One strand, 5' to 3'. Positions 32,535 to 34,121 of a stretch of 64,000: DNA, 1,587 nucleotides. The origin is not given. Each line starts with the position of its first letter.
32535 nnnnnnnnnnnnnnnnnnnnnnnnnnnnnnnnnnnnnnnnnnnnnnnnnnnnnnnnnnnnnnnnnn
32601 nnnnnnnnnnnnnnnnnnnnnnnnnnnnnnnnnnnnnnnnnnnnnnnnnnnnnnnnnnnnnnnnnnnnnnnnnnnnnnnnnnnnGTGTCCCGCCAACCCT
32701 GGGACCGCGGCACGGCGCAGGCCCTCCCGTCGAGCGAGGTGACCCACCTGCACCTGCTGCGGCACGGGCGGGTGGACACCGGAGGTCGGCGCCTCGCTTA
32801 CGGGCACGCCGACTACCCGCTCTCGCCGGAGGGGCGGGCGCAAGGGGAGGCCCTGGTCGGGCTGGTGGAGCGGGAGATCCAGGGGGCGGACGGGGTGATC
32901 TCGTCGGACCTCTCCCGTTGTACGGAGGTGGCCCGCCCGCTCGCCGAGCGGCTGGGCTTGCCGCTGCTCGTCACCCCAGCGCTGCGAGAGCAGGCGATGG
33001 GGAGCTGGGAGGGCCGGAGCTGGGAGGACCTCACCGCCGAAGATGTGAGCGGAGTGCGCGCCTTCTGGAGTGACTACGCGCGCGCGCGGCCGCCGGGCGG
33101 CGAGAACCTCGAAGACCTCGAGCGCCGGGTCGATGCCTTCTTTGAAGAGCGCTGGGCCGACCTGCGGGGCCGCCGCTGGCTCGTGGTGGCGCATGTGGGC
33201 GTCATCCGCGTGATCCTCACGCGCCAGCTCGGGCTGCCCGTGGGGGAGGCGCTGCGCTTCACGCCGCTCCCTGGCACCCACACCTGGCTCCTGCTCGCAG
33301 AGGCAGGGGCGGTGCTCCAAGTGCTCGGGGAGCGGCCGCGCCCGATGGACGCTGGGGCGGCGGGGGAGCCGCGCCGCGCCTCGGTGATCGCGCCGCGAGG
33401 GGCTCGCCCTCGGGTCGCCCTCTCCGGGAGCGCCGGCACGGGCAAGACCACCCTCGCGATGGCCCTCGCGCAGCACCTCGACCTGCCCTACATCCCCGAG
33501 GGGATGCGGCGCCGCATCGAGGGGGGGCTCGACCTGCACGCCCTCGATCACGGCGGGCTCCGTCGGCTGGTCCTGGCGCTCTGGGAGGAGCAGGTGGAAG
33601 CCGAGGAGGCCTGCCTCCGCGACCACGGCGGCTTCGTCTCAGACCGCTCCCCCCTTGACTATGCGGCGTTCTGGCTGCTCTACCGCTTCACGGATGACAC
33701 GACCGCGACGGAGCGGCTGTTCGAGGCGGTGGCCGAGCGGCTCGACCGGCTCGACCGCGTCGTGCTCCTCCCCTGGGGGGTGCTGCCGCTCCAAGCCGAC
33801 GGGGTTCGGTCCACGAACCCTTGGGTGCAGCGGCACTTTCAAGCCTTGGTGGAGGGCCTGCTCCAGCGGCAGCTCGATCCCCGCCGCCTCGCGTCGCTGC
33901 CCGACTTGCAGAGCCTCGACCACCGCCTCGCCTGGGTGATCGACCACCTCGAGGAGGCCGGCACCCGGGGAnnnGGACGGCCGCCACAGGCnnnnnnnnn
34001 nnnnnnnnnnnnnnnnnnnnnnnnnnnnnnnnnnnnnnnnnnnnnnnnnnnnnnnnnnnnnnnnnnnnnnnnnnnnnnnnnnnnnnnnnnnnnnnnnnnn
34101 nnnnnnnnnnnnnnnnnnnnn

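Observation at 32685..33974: Unusual fusion of a histidine phosphatase domain to a NadR/AAA_28-like P-loop ATPase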

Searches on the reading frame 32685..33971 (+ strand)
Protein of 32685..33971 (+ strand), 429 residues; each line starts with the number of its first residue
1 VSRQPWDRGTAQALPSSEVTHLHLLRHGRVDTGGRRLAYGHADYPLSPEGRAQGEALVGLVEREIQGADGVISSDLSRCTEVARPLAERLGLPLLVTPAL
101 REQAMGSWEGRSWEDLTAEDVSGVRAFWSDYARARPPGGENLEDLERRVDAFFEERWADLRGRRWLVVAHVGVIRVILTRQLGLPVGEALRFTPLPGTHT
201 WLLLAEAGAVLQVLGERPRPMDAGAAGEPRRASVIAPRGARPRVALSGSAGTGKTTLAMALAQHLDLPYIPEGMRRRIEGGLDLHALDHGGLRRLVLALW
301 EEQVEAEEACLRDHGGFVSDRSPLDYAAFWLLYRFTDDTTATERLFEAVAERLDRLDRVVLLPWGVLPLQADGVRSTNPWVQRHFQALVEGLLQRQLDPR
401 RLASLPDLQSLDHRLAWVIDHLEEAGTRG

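Call 3: search_protein_families(library=pfam, proteins=[window:32685-33971:+], max_evalue=1)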
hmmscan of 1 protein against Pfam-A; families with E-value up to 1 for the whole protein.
window:32685-33971:+ (429 aa): 25 families
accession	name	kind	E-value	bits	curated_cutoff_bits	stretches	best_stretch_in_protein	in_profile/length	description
PF00300.27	His_Phos_1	-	4e-42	144.5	21.7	1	22-214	1-191/194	Histidine phosphatase superfamily (branch 1)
PF13521.12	AAA_28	-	2.8e-15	57.3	27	1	243-395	1-148/164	AAA domain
PF13189.12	Cytidylate_kin2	-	3.8e-05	24.4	28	1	244-276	2-34/176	Cytidylate kinase-like family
PF13191.12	AAA_16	-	0.0002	22.4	32.6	1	238-358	21-129/167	AAA ATPase domain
PF00004.35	AAA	-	0.0012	19.8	21.2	1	245-270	2-27/131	ATPase family associated with various cellular activities (AAA)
PF13481.12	AAA_25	-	0.0033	17.5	27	1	222-264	13-56/195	AAA domain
PF05729.18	NACHT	-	0.0043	17.3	26.7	1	244-271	3-30/167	NACHT domain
PF02224.24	Cytidylate_kin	-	0.0088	16.2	26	1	244-275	1-32/211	Cytidylate kinase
PF13238.12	AAA_18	-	0.041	14.8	29.4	1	244-267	1-24/128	AAA domain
PF02367.23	TsaE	-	0.041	14.3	26.6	1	243-267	23-47/128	Threonylcarbamoyl adenosine biosynthesis protein TsaE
PF00005.33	ABC_tran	-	0.042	14.9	25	1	243-265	13-35/137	ABC transporter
PF24883.2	NPHP3_N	-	0.047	14.3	24.8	1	244-266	25-47/164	Nephrocystin 3, N-terminal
PF20720.3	nSTAND3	-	0.057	13.5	27.2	1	244-264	20-40/155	Novel STAND NTPase 3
PF13671.12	AAA_33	-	0.06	14.1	27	1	246-266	4-24/143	AAA domain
PF25199.1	nSTAND_NTPase5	-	0.065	13.5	34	1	237-264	37-64/145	Novel STAND NTPase 5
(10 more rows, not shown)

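Call 4: search_protein_families(library=ncbifam, proteins=[window:32685-33971:+], max_evalue=1)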
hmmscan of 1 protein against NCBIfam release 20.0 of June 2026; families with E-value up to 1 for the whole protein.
window:32685-33971:+ (429 aa): 42 families (the best 25 are shown)
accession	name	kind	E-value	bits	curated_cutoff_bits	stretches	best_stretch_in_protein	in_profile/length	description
TIGR03162.1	ribazole_cobC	equivalog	5.3e-41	140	162.9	1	22-201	1-175/176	alpha-ribazole phosphatase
NF005567.0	PRK07238.1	equivalog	2.9e-27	96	326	1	12-185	170-341/378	bifunctional RNase H/acid phosphatase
NF011580.0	PRK15004.1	equivalog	6.7e-26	91.5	250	1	21-217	2-196/203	adenosylcobalamin/alpha-ribazole phosphatase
TIGR03848.1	MSMEG_4193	subfamily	5.3e-19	68.5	203.85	1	24-191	4-173/204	MSMEG_4193 family putative phosphomutase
NF002901.0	PRK03482.1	equivalog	1.1e-17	64.3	261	1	22-186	4-166/215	2,3-diphosphoglycerate-dependent phosphoglycerate mutase GpmB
NF045917.1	PhserinePhPspA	equivalog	2.7e-11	43.5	350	1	23-189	5-169/211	phosphoserine phosphatase PspA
NF009993.0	PRK13462.1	equivalog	3.3e-09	36.7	226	1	21-193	7-170/203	acid phosphatase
NF038349.1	dPGM_arch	equivalog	8.6e-09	35.6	225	1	24-184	3-151/194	2,3-diphosphoglycerate-dependent phosphoglycerate mutase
NF002217.0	PRK01112.1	equivalog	1.7e-07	30.8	320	1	92-178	101-189/228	2,3-bisphosphoglycerate-dependent phosphoglycerate mutase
NF052459.1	OxoGTPPhMutT1Mycb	equivalog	1.7e-07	30.7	475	1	23-106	136-216/292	8-oxo-(d)GTP phosphatase MutT1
NF002339.0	PRK01295.1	equivalog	1e-06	28.3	316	1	22-178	5-166/206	2,3-bisphosphoglycerate-dependent phosphoglycerate mutase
NF009994.0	PRK13463.1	equivalog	1.6e-05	24.8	277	1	68-184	49-165/203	phosphoserine phosphatase 1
TIGR02173.1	cyt_kin_arch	equivalog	3.3e-05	24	102.1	1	244-279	3-38/169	(d)CMP kinase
NF006015.0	PRK08154.1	subfamily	0.00036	19.8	204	1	239-321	134-221/314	anaerobic benzoate catabolism transcriptional regulator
TIGR01526.1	nadR_NMN_Atrans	equivalog_domain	0.001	18.4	341.15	1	243-394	164-307/325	nicotinamide-nucleotide adenylyltransferase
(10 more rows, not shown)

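Call 7: find_homologous_proteins(query=window:32685-33971:+, max_evalue=0.001)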
Query window:32685-33971:+ (429 aa): 296 proteins with E <= 0.001 among 8000 candidates; the best 120 are listed.
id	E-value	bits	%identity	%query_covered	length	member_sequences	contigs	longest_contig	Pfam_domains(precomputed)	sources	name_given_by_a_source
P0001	6.5e-283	957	100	100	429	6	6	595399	PF13521.13,PF00300.28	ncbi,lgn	-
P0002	6.4e-170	584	66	97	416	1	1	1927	PF13521.13,PF00300.28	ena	-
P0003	1.4e-163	563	61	98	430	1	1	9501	PF13521.13,PF00300.28,PF13191.13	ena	-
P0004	4.1e-163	562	67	93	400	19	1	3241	PF13521.13,PF00300.28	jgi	jgi:broad specificity phosphatase PhoE/nicotinamide riboside kinase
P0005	5.2e-163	561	62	98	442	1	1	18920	PF13521.13,PF00300.28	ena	-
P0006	1.1e-160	554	63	98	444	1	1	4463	PF13521.13,PF00300.28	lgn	-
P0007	1.6e-158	547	62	99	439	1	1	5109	PF13521.13,PF00300.28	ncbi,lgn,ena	-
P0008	4.4e-157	542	60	99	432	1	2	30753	PF13521.13,PF00300.28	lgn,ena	-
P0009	4.7e-157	542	61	99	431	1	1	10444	PF13521.13,PF00300.28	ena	-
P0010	1.0e-156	541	61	98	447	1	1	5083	PF13521.13,PF00300.28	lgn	-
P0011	4.5e-156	539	58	99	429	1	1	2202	PF13521.13,PF00300.28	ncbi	-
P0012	1.0e-155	537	59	99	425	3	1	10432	PF13521.13,PF00300.28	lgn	-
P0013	1.1e-155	537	59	99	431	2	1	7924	PF13521.13,PF00300.28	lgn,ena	-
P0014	2.3e-154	533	61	99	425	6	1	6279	PF13521.13,PF00300.28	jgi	jgi:broad specificity phosphatase PhoE/predicted ATPase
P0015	2.2e-153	530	60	98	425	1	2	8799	PF13521.13,PF00300.28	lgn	-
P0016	5.7e-153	528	58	99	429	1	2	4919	PF13521.13,PF00300.28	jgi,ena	-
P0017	3.4e-152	526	60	98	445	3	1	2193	PF13521.13,PF00300.28,PF13191.13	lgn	-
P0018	5.8e-152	525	62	93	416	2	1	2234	PF13521.13,PF00300.28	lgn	-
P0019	1.1e-151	524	60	98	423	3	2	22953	PF13521.13,PF00300.28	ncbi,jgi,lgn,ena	-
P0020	8.6e-151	521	59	99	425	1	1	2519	PF13521.13,PF00300.28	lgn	-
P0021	1.3e-150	521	58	98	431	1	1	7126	PF13521.13,PF00300.28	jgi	-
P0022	1.2e-149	517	56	99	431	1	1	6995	PF13521.13,PF00300.28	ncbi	-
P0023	4.4e-149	516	62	93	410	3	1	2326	PF13521.13,PF00300.28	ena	-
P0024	7.4e-149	515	55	99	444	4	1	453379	PF13521.13,PF00300.28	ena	-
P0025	1.1e-148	514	56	99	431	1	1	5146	PF13521.13,PF00300.28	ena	-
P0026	1.2e-148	514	57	99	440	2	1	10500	PF13521.13,PF00300.28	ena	-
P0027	1.6e-148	514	58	99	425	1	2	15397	PF13521.13,PF00300.28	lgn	-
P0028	2.2e-147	510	56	98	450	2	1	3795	PF13521.13,PF00300.28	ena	-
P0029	1.1e-145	504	57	96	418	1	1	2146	PF13521.13,PF00300.28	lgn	-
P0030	1.3e-145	504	60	92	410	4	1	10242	PF13521.13,PF00300.28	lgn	-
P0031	2.4e-145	503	58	98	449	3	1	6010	PF13521.13,PF00300.28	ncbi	-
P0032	4.1e-145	502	56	97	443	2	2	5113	PF13521.13,PF00300.28,PF13191.13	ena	-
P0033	8.3e-145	501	57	99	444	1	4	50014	PF13521.13,PF00300.28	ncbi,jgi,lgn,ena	-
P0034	7.3e-144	498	56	99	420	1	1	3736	PF13521.13,PF00300.28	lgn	-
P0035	7.4e-144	498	59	98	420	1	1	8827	PF13521.13,PF00300.28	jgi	jgi:broad specificity phosphatase PhoE/nicotinamide riboside kinase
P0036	3.2e-143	496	55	98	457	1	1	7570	PF13521.13,PF00300.28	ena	-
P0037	3.5e-143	496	55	98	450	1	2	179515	PF13521.13,PF00300.28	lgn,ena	-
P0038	8.9e-143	495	58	92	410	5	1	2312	PF13521.13,PF00300.28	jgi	jgi:broad specificity phosphatase PhoE/nicotinamide riboside kinase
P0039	2.7e-142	493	57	97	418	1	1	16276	PF13521.13,PF00300.28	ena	-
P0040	4.0e-142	493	58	98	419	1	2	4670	PF13521.13,PF00300.28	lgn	-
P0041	6.4e-142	492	55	99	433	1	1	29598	PF13521.13,PF00300.28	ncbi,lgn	-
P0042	9.0e-142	491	60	92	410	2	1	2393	PF13521.13,PF00300.28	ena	-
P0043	1.5e-141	491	55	98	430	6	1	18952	PF13521.13,PF00300.28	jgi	-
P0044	1.7e-141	491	57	97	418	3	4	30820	PF13521.13,PF00300.28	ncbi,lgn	-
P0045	7.9e-141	488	55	97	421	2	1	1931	PF13521.13,PF00300.28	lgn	-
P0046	1.0e-140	488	55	98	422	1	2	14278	PF13521.13,PF00300.28,PF13191.13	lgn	-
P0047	7.6e-140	485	56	98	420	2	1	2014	PF13521.13,PF00300.28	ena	-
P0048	1.0e-139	485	55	96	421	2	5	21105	PF13521.13,PF00300.28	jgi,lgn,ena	-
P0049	1.4e-139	484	58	96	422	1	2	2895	PF13521.13,PF00300.28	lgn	-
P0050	8.5e-139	482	58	97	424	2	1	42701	PF13521.13,PF00300.28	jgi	-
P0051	1.0e-138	481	57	98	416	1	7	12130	PF13521.13,PF00300.28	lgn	-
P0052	1.2e-138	481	57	97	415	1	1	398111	PF13521.13,PF00300.28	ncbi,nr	ncbi:MAG: histidine phosphatase family protein [Alphaproteobacteria bacterium]|nr:histidine phosphat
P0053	3.1e-138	480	54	98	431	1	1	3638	PF13521.13,PF00300.28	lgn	-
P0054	3.9e-138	479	56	98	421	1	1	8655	PF13521.13,PF00300.28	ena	-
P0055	1.4e-137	478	54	98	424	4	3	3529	PF13521.13,PF00300.28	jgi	jgi:broad specificity phosphatase PhoE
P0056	1.4e-137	478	56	97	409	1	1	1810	PF13521.13,PF00300.28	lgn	-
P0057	3.5e-137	476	57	96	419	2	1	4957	PF13521.13,PF00300.28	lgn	-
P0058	1.4e-136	474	56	97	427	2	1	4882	PF13521.13,PF00300.28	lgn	-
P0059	2.0e-136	474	55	96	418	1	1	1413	PF13521.13,PF00300.28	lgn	-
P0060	2.2e-136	474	56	98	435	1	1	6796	PF13521.13,PF00300.28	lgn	-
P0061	2.6e-136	473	56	98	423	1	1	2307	PF13521.13,PF00300.28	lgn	-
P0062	2.8e-136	473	52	98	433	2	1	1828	PF13521.13,PF00300.28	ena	-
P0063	3.0e-136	473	54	98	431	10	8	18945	PF13521.13,PF00300.28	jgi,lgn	jgi:broad specificity phosphatase PhoE/predicted ATPase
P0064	4.5e-136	473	62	84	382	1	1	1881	PF13521.13,PF00300.28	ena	-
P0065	4.9e-136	473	54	98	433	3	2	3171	PF13521.13,PF00300.28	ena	-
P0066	9.6e-136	472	56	97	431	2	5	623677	PF13521.13,PF00300.28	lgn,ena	-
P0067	9.9e-136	472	55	96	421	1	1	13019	PF13521.13,PF00300.28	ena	-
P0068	2.6e-135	470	55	97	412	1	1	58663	PF13521.13,PF00300.28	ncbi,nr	ncbi:MAG: histidine phosphatase family protein [Alphaproteobacteria bacterium]|nr:histidine phosphat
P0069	6.8e-135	469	57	96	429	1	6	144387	PF13521.13,PF00300.28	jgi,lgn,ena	-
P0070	1.3e-134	468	56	97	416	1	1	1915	PF13521.13,PF00300.28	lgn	-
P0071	1.3e-134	468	55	97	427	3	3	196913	PF13521.13,PF00300.28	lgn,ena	-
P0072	1.8e-134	467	55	97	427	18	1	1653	PF13521.13,PF00300.28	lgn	-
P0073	2.9e-134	467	52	98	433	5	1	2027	PF13521.13,PF00300.28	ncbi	-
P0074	3.1e-134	467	55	97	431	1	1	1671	PF13521.13,PF00300.28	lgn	-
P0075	5.0e-134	466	55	97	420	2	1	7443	PF13521.13,PF00300.28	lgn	-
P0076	5.4e-134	466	53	99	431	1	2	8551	PF13521.13,PF00300.28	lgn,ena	-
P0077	4.5e-133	463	56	95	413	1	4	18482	PF13521.13,PF00300.28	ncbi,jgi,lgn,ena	jgi:broad specificity phosphatase PhoE/nicotinamide riboside kinase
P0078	7.1e-133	462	55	96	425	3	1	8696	PF13521.13,PF00300.28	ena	-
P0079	1.1e-132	462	56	98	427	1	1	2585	PF13521.13,PF00300.28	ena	-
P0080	1.3e-132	461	51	97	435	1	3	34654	PF13521.13,PF00300.28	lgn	-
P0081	1.8e-132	461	52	98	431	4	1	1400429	PF13521.13,PF00300.28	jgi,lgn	jgi:broad specificity phosphatase PhoE/nicotinamide riboside kinase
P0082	3.6e-132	460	51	98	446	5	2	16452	PF13521.13,PF00300.28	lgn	-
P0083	2.6e-131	457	53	98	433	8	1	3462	PF13521.13,PF00300.28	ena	-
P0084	2.9e-131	457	51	98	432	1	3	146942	PF13521.13,PF13189.13,PF00300.28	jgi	jgi:broad specificity phosphatase PhoE/nicotinamide riboside kinase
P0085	6.1e-131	456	54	98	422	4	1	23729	PF13521.13,PF00300.28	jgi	-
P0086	6.2e-131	456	53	98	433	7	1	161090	PF13521.13,PF00300.28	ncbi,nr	ncbi:MAG: histidine phosphatase family protein [Myxococcota bacterium]|nr:histidine phosphatase fami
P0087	5.5e-130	453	53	93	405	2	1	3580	PF13521.13,PF00300.28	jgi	jgi:broad specificity phosphatase PhoE/predicted ATPase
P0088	6.1e-130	452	51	98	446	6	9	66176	PF13521.13,PF00300.28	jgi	jgi:broad specificity phosphatase PhoE/nicotinamide riboside kinase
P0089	3.2e-129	450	54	97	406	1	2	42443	PF13521.13,PF00300.28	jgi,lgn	jgi:broad specificity phosphatase PhoE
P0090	6.5e-129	449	54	97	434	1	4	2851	PF13521.13,PF00300.28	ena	-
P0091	4.0e-128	446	53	97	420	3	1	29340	PF13521.13,PF00300.28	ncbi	-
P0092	1.1e-127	445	54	96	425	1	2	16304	PF13521.13,PF00300.28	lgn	-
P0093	1.2e-127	445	53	99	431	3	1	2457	PF13521.13,PF00300.28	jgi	jgi:broad specificity phosphatase PhoE/nicotinamide riboside kinase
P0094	3.6e-127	443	53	97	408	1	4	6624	PF13521.13,PF00300.28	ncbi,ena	-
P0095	4.5e-127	443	54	96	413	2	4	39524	PF13521.13,PF00300.28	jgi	jgi:broad specificity phosphatase PhoE/nicotinamide riboside kinase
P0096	5.9e-127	443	54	96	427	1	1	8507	PF13521.13,PF00300.28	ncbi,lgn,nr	ncbi:MAG: histidine phosphatase family protein [Deltaproteobacteria bacterium]|nr:histidine phosphat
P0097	1.7e-126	441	54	96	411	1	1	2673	PF13521.13,PF01202.29,PF00300.28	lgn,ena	-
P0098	5.8e-126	439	55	97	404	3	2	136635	PF13521.13,PF00300.28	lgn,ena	-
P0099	6.1e-126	439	53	97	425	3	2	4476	PF13521.13,PF00300.28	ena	-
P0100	6.3e-126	439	55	97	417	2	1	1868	PF13521.13,PF00300.28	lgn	-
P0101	6.6e-126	439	53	97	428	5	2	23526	PF13521.13,PF00300.28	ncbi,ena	-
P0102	1.8e-125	438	54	96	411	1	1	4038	PF13521.13,PF00300.28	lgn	-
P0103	6.3e-125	436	53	95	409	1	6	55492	PF13521.13,PF00300.28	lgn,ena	-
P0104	7.1e-125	436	55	97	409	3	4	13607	PF13521.13,PF00300.28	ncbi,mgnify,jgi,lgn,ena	mgnify:CR=1 FL=1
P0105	1.4e-124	435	51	95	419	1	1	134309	PF13521.13,PF00300.28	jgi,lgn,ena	-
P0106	2.3e-124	434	56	97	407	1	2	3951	PF13521.13,PF00300.28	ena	-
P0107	3.8e-124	433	54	97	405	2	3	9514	PF13521.13,PF00300.28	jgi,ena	jgi:broad specificity phosphatase PhoE/nicotinamide riboside kinase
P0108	4.3e-124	433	52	96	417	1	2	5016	PF13521.13,PF00300.28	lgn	-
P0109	4.9e-124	433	54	97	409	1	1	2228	PF13521.13,PF00300.28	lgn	-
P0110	4.9e-124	433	53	96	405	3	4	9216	PF13521.13,PF00300.28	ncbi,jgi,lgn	jgi:broad specificity phosphatase PhoE/nicotinamide riboside kinase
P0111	6.4e-124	433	51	96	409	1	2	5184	PF13521.13,PF00300.28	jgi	jgi:broad specificity phosphatase PhoE/nicotinamide riboside kinase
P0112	7.9e-124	432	53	97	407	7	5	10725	PF13521.13,PF00300.28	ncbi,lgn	-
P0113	8.1e-124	432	49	97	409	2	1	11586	PF13521.13,PF00300.28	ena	-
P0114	1.5e-123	431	53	98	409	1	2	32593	PF13521.13,PF00300.28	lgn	-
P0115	1.7e-123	431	53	97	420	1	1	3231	PF13521.13,PF00300.28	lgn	-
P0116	2.9e-123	430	53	97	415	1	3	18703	PF13521.13,PF00300.28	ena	-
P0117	3.8e-123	430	53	97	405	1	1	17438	PF13521.13,PF00300.28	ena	-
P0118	4.4e-123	430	54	97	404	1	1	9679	PF13521.13,PF00300.28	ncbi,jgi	jgi:broad specificity phosphatase PhoE/nicotinamide riboside kinase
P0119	4.4e-123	430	52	97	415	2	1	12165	PF13521.13,PF00300.28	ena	-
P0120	7.7e-123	429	52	97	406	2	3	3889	PF13521.13,PF00300.28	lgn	-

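Call 9: list_cluster_members(proteins=[P0001, P0052, P0081, P0024])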
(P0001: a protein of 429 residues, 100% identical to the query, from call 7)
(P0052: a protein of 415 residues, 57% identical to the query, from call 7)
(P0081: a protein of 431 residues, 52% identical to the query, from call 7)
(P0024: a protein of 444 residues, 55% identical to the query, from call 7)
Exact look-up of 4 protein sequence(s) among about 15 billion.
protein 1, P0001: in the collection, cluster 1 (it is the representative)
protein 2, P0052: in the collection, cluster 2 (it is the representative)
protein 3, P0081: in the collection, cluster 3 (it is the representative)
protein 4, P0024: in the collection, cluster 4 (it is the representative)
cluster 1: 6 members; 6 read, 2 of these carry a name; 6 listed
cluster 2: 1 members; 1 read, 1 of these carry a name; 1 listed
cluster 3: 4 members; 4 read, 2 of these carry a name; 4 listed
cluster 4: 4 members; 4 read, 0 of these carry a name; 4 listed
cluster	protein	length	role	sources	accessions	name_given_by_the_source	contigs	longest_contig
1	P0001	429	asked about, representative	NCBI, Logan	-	-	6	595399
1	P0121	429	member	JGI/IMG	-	broad specificity phosphatase PhoE/nicotinamide riboside kinase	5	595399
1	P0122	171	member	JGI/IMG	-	hypothetical protein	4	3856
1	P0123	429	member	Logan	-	-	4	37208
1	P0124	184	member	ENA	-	-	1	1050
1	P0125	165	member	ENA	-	-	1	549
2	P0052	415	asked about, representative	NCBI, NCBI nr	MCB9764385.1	MAG: histidine phosphatase family protein [Alphaproteobacteria bacterium] | histidine phosphatase family protein [Alphaproteobacteria bacterium]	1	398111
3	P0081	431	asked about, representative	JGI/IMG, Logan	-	broad specificity phosphatase PhoE/nicotinamide riboside kinase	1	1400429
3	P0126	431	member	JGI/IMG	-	broad specificity phosphatase PhoE/nicotinamide riboside kinase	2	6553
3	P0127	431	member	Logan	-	-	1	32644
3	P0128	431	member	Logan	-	-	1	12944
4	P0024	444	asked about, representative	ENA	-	-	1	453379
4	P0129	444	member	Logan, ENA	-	-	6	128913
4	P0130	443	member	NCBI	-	-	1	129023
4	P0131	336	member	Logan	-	-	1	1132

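Call 10: find_related_loci(query=window:32685-33971:+, collection=genome_contigs, flank=8000)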
Query window:32685-33971:+ (429 aa) in genome_contigs; peptide patterns used: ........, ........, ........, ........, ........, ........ (x = any residue, [..] = any of these).
217 stretches matched a pattern; 2 encode a relative of the query (tblastn E <= 1e-3); 2 distinct loci.
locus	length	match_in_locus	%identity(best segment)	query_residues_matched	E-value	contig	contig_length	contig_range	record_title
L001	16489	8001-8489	31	24-185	2e-11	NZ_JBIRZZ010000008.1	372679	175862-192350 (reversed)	Streptomyces sp. NPDC018693 NPDC018693_275_A1.ctg-0008, whole genome shotgun sequence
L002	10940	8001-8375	32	71-202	9e-7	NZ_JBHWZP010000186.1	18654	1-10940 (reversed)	Streptomyces sp. NPDC060205 NPDC060205_T5_B3.ctg-0186, whole genome shotgun sequence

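Call 11: find_encoding_contigs(protein=P0001, flank=6000, max_places=2)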
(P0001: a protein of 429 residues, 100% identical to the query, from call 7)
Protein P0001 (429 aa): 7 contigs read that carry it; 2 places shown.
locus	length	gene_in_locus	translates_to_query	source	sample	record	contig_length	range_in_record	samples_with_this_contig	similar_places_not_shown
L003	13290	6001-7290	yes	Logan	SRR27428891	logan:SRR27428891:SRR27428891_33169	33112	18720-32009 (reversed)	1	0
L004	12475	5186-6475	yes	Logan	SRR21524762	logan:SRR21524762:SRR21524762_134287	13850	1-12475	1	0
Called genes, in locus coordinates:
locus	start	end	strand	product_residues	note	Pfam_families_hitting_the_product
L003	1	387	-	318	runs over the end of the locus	PF14237:GYF_2 (faint)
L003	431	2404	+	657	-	PF00009:GTP_EFTU, PF03144:GTP_EFTU_D2 (weak), PF25461:Beta-barrel_SelB (weak), PF09106:WHD_2nd_SelB, PF09107:WHD_3rd_SelB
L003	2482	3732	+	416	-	PF00202:Aminotran_3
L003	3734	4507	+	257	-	-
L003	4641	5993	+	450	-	PF13421:Band_7_1, PF01145:Band_7, PF14237:GYF_2 (faint)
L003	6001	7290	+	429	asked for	PF00300:His_Phos_1, PF13521:AAA_28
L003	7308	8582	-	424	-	PF06609:TRI12 (weak), PF00083:Sugar_tr, PF07690:MFS_1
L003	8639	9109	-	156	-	-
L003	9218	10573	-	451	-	-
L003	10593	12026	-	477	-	PF00005:ABC_tran, PF14524:Wzt_C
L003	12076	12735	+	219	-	PF00565:SNase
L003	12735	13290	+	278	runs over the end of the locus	-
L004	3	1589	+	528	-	?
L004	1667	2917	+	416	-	PF00202:Aminotran_3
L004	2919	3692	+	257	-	-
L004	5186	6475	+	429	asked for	PF00300:His_Phos_1, PF13521:AAA_28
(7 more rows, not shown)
